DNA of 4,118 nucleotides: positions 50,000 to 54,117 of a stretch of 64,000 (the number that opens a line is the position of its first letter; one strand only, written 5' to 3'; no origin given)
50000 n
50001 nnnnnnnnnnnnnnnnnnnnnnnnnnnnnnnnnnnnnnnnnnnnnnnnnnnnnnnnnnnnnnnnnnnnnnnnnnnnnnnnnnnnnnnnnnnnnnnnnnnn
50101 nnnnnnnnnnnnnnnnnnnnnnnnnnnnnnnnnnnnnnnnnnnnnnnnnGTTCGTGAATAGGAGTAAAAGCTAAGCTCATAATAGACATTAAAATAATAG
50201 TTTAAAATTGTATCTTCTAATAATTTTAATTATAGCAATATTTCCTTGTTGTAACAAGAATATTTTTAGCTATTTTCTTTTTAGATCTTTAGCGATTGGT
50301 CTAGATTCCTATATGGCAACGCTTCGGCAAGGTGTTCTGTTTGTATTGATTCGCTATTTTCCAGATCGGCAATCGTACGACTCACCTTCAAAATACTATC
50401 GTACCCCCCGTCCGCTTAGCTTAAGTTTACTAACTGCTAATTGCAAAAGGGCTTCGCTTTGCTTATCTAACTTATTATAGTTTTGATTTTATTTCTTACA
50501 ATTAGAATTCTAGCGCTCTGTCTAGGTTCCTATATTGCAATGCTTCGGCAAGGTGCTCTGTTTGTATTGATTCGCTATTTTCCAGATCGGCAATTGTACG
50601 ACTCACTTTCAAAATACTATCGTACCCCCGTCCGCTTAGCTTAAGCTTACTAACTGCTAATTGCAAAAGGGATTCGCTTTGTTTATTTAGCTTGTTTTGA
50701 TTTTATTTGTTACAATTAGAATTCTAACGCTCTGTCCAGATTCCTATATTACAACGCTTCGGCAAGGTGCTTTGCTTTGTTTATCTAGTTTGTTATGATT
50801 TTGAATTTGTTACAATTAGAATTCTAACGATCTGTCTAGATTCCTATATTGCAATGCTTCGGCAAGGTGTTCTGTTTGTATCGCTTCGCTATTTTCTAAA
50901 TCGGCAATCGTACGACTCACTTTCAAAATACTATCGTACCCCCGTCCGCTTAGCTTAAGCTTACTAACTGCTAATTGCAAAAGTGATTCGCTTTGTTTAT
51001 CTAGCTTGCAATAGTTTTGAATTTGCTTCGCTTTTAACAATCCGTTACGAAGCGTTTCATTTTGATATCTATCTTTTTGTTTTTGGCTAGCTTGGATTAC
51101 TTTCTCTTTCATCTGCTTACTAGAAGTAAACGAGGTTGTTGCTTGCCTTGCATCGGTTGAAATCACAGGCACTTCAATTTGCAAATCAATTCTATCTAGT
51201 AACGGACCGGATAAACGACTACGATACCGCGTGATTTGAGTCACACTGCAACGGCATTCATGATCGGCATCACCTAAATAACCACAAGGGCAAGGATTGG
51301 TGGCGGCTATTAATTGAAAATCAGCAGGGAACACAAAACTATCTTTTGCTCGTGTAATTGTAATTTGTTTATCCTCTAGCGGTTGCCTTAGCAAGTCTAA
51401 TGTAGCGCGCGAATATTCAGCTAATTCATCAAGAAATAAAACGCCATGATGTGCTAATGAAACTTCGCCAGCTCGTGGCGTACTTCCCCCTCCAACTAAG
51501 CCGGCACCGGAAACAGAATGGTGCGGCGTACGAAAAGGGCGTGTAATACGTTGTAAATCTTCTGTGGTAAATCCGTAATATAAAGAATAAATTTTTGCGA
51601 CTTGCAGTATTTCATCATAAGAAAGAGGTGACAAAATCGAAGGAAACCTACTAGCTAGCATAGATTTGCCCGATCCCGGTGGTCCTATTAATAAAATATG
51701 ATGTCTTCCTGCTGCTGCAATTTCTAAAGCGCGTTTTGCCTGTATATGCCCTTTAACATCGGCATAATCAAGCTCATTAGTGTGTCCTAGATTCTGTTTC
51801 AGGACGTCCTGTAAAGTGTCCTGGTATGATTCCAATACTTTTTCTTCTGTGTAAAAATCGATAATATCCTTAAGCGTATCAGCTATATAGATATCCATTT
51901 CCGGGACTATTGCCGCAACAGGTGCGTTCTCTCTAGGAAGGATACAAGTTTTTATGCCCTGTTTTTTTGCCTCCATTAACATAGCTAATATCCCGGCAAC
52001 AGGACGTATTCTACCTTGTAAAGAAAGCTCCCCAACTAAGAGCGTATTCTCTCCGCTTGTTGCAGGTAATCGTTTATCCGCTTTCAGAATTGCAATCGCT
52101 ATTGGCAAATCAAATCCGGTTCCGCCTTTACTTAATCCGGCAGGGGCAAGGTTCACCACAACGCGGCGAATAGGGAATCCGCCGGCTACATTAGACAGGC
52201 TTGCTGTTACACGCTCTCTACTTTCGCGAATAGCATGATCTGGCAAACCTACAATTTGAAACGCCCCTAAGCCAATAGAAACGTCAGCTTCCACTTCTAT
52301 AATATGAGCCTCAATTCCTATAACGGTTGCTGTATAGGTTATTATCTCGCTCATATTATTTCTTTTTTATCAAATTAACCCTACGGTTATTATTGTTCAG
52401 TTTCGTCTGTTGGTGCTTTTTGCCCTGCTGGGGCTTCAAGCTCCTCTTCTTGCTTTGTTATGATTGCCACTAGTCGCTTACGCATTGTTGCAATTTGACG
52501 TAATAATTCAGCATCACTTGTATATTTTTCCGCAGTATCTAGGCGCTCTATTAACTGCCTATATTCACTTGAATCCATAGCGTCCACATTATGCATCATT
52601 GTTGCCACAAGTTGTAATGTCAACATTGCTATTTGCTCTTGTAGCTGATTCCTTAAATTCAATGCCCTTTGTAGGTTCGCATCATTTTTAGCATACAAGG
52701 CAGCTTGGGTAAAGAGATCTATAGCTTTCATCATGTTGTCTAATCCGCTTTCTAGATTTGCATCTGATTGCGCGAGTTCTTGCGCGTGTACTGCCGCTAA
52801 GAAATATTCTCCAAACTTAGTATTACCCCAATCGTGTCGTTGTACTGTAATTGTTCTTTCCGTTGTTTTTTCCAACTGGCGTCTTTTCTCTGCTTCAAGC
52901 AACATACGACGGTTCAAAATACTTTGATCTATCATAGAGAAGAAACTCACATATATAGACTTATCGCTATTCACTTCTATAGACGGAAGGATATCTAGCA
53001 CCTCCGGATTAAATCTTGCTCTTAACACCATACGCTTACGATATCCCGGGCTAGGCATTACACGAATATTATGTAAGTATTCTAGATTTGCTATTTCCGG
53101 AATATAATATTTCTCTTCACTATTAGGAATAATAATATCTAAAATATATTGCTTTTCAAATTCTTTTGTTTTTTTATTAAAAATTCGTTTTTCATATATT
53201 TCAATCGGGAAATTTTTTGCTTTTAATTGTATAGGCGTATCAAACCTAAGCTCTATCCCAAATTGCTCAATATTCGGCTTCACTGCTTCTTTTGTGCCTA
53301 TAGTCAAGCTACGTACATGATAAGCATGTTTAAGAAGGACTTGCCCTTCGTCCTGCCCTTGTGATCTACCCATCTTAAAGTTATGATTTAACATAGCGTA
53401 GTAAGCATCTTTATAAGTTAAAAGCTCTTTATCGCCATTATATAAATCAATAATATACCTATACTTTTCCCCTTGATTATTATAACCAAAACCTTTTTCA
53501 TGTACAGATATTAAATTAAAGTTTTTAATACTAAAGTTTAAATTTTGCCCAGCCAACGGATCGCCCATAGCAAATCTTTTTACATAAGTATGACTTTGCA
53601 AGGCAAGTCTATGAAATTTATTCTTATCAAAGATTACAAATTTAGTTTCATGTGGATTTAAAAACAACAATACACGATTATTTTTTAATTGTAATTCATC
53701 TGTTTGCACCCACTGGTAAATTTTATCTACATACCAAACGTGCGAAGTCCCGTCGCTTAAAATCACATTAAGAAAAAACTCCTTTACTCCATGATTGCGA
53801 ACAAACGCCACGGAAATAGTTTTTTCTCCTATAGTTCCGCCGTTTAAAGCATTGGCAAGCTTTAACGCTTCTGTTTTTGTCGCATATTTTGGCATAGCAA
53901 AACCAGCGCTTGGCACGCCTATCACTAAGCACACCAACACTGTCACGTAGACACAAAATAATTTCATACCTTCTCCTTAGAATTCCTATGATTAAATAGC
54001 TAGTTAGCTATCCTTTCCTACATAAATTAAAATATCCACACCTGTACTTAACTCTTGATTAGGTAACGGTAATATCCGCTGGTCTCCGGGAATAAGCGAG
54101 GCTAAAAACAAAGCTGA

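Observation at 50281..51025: About 3.5 tandem copies of the comM 3' end lie between comM and the gatA promoter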

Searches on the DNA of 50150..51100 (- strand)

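Call 40: search_rna_families(source=window, start=50150, end=51100, threshold=evalue, max_evalue=1)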
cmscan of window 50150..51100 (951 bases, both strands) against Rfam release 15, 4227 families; matches with E-value up to 1: 1.
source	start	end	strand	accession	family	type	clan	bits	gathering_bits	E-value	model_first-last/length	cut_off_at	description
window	50232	50277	+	RF04343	Plastid-psbA-2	Cis-reg;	CL00153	19.8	55.8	0.72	1-60/60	no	Plastid-psbA-2 3UTR RNA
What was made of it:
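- There is no Rfam family at E <= 1 apart from one chance-level hit in the unique flank (call 40).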

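Call 57: search_dna_similar(query=window:50190-51100:-, collection=phages, mode=distant, max_rows=5)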
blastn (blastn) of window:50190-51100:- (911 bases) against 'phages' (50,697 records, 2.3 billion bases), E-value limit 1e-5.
No match.

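Call 58: search_dna_similar(query=window:50190-51100:-, collection=plasmids, mode=distant, max_rows=5)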
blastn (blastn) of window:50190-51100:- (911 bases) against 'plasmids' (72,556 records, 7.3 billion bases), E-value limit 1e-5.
No match.
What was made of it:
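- There is no similarity to any phage or plasmid record (calls 57, 58).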

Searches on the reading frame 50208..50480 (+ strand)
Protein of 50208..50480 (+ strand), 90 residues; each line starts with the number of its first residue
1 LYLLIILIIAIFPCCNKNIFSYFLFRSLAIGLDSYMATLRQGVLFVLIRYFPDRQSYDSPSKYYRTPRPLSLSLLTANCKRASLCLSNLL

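Call 50: search_protein_families(library=pfam, proteins=[window:50208-50480:+], max_evalue=0.1)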
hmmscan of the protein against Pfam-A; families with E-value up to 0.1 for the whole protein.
window:50208-50480:+ (90 aa): 0 families

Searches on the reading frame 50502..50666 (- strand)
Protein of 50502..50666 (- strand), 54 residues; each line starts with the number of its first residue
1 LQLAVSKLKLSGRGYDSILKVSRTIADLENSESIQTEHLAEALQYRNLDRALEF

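Call 50: search_protein_families(library=pfam, proteins=[window:50502-50666:-], max_evalue=0.1)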
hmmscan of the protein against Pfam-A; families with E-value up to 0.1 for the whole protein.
window:50502-50666:- (54 aa): 3 families
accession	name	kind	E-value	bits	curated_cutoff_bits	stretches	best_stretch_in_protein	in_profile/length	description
PF13335.12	Mg_chelatase_C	-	1.3e-17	64.6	26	1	2-46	50-94/94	Magnesium chelatase, subunit ChlI C-terminal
PF17863.7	AAA_lid_2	-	0.024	14.8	22.7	1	7-44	10-47/74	AAA lid domain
PF17855.7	MCM_lid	-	0.042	14.8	27.4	1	8-44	45-81/87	MCM AAA-lid domain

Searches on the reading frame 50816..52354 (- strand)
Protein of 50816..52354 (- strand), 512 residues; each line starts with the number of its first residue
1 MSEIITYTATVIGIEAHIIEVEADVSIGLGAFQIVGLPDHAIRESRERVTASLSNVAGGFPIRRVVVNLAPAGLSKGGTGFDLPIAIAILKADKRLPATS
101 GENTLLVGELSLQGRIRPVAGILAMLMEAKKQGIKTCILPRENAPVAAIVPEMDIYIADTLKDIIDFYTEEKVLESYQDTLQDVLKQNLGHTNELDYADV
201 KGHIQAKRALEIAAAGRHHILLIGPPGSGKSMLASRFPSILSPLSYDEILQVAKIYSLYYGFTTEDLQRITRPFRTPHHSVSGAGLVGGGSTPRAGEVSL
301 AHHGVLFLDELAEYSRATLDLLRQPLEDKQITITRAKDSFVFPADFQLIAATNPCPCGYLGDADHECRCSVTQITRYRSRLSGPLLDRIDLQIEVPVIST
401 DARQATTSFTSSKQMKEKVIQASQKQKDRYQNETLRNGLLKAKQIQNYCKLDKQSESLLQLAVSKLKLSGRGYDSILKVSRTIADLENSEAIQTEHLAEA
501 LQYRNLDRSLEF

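Call 12: find_related_loci(query=window:50816-52354:-, collection=genome_contigs, flank=6000)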
Query window:50816-52354:- (512 aa) in genome_contigs; peptide patterns used: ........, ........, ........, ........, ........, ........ (x = any residue, [..] = any of these).
88 stretches matched a pattern; 7 encode a relative of the query (tblastn E <= 1e-3); 7 distinct loci.
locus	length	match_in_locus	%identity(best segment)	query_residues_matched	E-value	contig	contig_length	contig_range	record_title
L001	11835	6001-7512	47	8-512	9e-160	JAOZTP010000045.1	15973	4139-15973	MAG: Desulfobacterales bacterium isolate GMC8_bin_28 GMC8_2760_length_15973_cov_9.852243, whole genome shotgun sequence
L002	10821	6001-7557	47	8-508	3e-154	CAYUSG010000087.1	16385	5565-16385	MAG TPA_asm: uncultured Paenibacillaceae bacterium isolate SRP144015_co1_20 genome assembly, contig: NODE_1746_length_16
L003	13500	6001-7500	48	8-510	3e-149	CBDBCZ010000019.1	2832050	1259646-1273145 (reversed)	MAG: Nitrospirales bacterium isolate 012ff4a1-fade-42c0-aa29-68b44be8729c genome assembly, contig: contig_19, whole geno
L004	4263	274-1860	45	8-510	1e-147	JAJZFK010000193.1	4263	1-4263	MAG: bacterium isolate LL3.bin17 NODE_24811_length_4263_cov_1.071325, whole genome shotgun sequence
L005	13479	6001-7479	41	11-508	4e-132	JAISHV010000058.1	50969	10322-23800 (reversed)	MAG: Ruminococcus sp. isolate Hm464_bin28 k119_1550212, whole genome shotgun sequence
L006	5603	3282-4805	42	6-510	2e-130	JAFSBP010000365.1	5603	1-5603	MAG: Lachnospiraceae bacterium isolate RGIG2994 Goat_Rectum-3__c717285, whole genome shotgun sequence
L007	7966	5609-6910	30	11-356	3e-11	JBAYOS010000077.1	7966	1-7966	MAG: Monoglobales bacterium isolate SO_2016_LW2_12 scaffold20272_LW138R_2016, whole genome shotgun sequence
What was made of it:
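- Tried and rejected: The genome_contigs scan with ComM returned only relatives of 48% identity or less (call 12).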

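Call 13: search_protein_families(library=ncbifam, proteins=[window:50816-52354:-])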
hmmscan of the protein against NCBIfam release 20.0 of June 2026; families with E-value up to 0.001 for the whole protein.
window:50816-52354:- (512 aa): 14 families
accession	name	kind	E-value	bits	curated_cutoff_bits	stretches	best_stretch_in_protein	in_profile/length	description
TIGR00368.1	TIGR00368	hypoth_equivalog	2.6e-178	593.7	362.4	1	7-504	2-499/499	YifB family Mg chelatase-like AAA ATPase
NF007365.0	PRK09862.1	equivalog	7.5e-128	427.3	530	1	1-510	1-498/506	YifB family Mg chelatase-like AAA ATPase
TIGR02902.1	spore_lonB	equivalog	4.5e-17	61.9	723.3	2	70-162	433-524/531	ATP-dependent protease LonB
TIGR00764.1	lon_rel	equivalog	1.3e-16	60.3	516.6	2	200-255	20-75/608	ATP-dependent protease LonB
TIGR02903.1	spore_lon_C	equivalog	1.8e-14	53.2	678.8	2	102-166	547-612/615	Lon family ATP-dependent protease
NF038308.1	RNA_repair_RtcR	equivalog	1.6e-11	43.8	650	1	288-353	264-327/530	RNA repair transcriptional activator RtcR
TIGR00416.1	sms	equivalog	4.6e-08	32.2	403.05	1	73-164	365-453/454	DNA repair protein RadA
TIGR00763.1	lon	equivalog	3.7e-06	25.7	608.05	1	104-166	725-792/795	endopeptidase La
TIGR02031.1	BchD-ChlD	equivalog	1.7e-05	23.8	499.55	1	287-503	76-265/608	magnesium chelatase ATPase subunit D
TIGR00635.1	ruvB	equivalog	3.6e-05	22.9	299.05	0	216-235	29-48/305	Holliday junction branch migration DNA helicase RuvB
NF000868.0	PRK00080.1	equivalog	4.4e-05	22.5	282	0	217-235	51-69/330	Holliday junction branch migration DNA helicase RuvB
TIGR02442.1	Cob-chelat-sub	hypoth_equivalog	5e-05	21.9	779.45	0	384-502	187-303/641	putative cobaltochelatase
NF003451.0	PRK05022.1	equivalog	0.0002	20.2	476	0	287-353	269-333/512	nitric oxide reductase transcriptional regulator NorR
TIGR02974.1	phageshock_pspF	equivalog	0.00092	18.5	443.55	0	284-353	75-142/336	phage shock protein operon transcriptional activator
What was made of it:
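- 50816..52354 (-): comM/yifB gene (512 aa), intact, ending at its natural C-terminus. TIGR00368 E 2.6e-178 (call 13).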

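Call 14: find_homologous_proteins(query=window:50816-52354:-, max_evalue=1e-50)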
Query window:50816-52354:- (512 aa): 8000 proteins with E <= 1e-50 among 8000 candidates; the best 120 are listed.
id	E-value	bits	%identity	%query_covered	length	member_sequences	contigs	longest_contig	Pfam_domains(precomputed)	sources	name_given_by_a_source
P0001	0.0e+0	1124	100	100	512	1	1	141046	PF00158.33,PF13335.13,PF05362.20,PF00493.30,PF07728.21,PF01078.28,PF13191.13,PF13541.13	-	-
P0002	1.5e-177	609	55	98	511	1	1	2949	PF00158.33,PF13335.13,PF05362.20,PF00493.30,PF07728.21,PF01078.28,PF13541.13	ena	-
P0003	1.6e-176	606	56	100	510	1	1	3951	PF00158.33,PF13335.13,PF05362.20,PF00493.30,PF07728.21,PF01078.28,PF13541.13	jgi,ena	-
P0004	2.9e-176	605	54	100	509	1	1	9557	PF13335.13,PF05362.20,PF00493.30,PF07728.21,PF01078.28,PF13541.13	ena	-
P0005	2.4e-175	602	54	100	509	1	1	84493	PF20030.6,PF00158.33,PF13335.13,PF05362.20,PF00493.30,PF07728.21,PF01078.28,PF13541.13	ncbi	-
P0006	2.6e-175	602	54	98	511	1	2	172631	PF00158.33,PF13335.13,PF05362.20,PF00493.30,PF07728.21,PF01078.28,PF13541.13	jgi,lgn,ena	-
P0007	6.6e-174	597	54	98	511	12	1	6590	PF00158.33,PF13335.13,PF05362.20,PF00493.30,PF07728.21,PF01078.28,PF13541.13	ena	-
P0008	8.9e-174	597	54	99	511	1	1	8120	PF00158.33,PF13335.13,PF05362.20,PF00493.30,PF07728.21,PF01078.28,PF13541.13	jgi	jgi:magnesium chelatase family protein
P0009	2.2e-173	595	53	100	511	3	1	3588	PF13335.13,PF05362.20,PF00493.30,PF07728.21,PF01078.28,PF13541.13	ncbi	-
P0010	2.7e-173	595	55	100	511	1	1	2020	PF00158.33,PF13335.13,PF05362.20,PF00493.30,PF07728.21,PF01078.28,PF13541.13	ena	-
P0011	3.6e-173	595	53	98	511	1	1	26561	PF00158.33,PF13335.13,PF05362.20,PF00493.30,PF07728.21,PF01078.28,PF13541.13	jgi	jgi:magnesium chelatase family protein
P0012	4.0e-173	595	55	100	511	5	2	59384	PF00158.33,PF13335.13,PF05362.20,PF00493.30,PF07728.21,PF01078.28,PF13541.13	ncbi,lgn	-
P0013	6.0e-173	594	54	98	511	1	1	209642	PF00158.33,PF13335.13,PF05362.20,PF00493.30,PF07728.21,PF01078.28,PF13541.13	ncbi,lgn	-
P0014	1.8e-172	592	54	100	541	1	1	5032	PF00158.33,PF13335.13,PF05362.20,PF00493.30,PF07728.21,PF01078.28,PF13541.13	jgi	jgi:magnesium chelatase family protein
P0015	2.7e-172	592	53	100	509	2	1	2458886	PF13335.13,PF05362.20,PF00493.30,PF07728.21,PF01078.28,PF13541.13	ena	-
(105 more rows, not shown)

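Call 15: find_encoding_contigs(protein=P0001, flank=10000, max_places=3)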
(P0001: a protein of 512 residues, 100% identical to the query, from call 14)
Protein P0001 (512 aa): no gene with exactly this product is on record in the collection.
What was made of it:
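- Tried and rejected: The window's own ComM is not on record for a contig look-up (call 15).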

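Call 16: find_encoding_contigs(protein=P0005, flank=10000, max_places=2)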
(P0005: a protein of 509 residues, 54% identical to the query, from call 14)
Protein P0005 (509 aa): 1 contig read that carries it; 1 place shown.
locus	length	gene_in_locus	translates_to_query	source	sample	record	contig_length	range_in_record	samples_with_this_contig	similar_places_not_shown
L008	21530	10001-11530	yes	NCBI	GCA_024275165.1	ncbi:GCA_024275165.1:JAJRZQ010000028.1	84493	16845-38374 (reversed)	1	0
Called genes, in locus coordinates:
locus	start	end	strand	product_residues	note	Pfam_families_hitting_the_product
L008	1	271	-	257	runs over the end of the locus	-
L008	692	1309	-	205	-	PF01135:PCMT, PF00398:RrnaAD (weak), PF13847:Methyltransf_31 (weak), PF13649:Methyltransf_25 (weak)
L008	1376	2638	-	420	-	PF01266:DAO (faint), PF07992:Pyr_redox_2, PF13450:NAD_binding_8 (faint), PF13454:NAD_binding_9 (faint), PF00070:Pyr_redox (weak), PF22366:NDH2_C (weak)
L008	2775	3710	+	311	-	PF00535:Glycos_transf_2 (weak)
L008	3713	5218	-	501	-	PF01943:Polysacc_synt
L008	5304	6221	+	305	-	PF00535:Glycos_transf_2, PF10111:Glyco_tranf_2_2, PF13641:Glyco_tranf_2_3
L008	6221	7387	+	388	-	PF13524:Glyco_trans_1_2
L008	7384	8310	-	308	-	PF05050:Methyltransf_21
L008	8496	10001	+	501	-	PF02310:B12-binding, PF04055:Radical_SAM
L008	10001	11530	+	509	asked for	PF05362:Lon_C, PF13541:ChlI, PF00158:Sigma54_activat (faint), PF00493:MCM (faint), PF01078:Mg_chelatase, PF20030:bpMoxR (faint), PF07728:AAA_5, PF13335:Mg_chelatase_C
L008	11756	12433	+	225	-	-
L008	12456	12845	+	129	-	PF21157:DksA_N, PF01258:zf-dskA_traR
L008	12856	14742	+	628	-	PF01590:GAF, PF13185:GAF_2 (weak), PF13492:GAF_3 (faint), PF01966:HD (faint), PF13487:HD_5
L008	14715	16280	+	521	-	-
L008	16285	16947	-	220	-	PF00106:adh_short, PF08659:KR, PF13561:adh_short_C2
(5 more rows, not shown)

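Call 17: find_encoding_contigs(protein=P0006, flank=10000, max_places=2)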
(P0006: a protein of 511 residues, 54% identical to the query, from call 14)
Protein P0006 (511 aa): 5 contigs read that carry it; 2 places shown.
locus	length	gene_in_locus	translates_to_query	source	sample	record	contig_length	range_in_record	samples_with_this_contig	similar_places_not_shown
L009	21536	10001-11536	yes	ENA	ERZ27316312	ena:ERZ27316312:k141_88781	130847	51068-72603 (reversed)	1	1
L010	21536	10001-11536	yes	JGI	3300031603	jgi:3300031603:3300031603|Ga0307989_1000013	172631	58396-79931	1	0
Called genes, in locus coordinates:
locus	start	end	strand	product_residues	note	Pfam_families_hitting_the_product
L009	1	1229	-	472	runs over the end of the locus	PF01546:Peptidase_M20, PF07687:M20_dimer (weak)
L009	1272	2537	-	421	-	PF07690:MFS_1, PF03092:BT1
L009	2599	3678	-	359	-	PF03417:AAT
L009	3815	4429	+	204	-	PF00440:TetR_N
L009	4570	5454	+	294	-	PF00892:EamA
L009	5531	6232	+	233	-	PF01758:SBF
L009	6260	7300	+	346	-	PF07224:Chlorophyllase (faint), PF00135:COesterase, PF10340:Say1_Mug180 (weak), PF20434:BD-FAE, PF07859:Abhydrolase_3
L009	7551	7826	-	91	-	-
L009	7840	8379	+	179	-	-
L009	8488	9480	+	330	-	PF01551:Peptidase_M23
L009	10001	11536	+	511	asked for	PF05362:Lon_C (weak), PF13541:ChlI, PF00158:Sigma54_activat (faint), PF00493:MCM (faint), PF01078:Mg_chelatase, PF07728:AAA_5 (weak), PF13335:Mg_chelatase_C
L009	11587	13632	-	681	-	PF20969:MASE11, PF00512:HisKA (weak), PF02518:HATPase_c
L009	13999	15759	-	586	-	PF14849:YidC_periplas, PF02096:60KD_IMP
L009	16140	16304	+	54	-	-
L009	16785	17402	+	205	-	-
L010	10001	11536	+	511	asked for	PF05362:Lon_C (weak), PF13541:ChlI, PF00158:Sigma54_activat (faint), PF00493:MCM (faint), PF01078:Mg_chelatase, PF07728:AAA_5 (weak), PF13335:Mg_chelatase_C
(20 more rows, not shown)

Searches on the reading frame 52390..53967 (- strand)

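Call 13: search_protein_families(library=ncbifam, proteins=[window:52390-53967:-])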
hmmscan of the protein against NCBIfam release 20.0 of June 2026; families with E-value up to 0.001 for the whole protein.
window:52390-53967:- (525 aa): 0 families

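Call 42: search_protein_families(library=pfam, proteins=[window:52390-53967:-], max_evalue=0.00001)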
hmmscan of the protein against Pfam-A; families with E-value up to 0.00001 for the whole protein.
window:52390-53967:- (525 aa): 0 families

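Call 50: search_protein_families(library=pfam, proteins=[window:52390-53967:-], max_evalue=0.1)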
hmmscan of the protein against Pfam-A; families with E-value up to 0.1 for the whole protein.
window:52390-53967:- (525 aa): 1 family
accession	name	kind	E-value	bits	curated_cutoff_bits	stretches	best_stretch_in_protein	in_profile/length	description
PF11491.13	DUF3213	-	0.0057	17.3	27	0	91-124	19-53/85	Protein of unknown function (DUF3213)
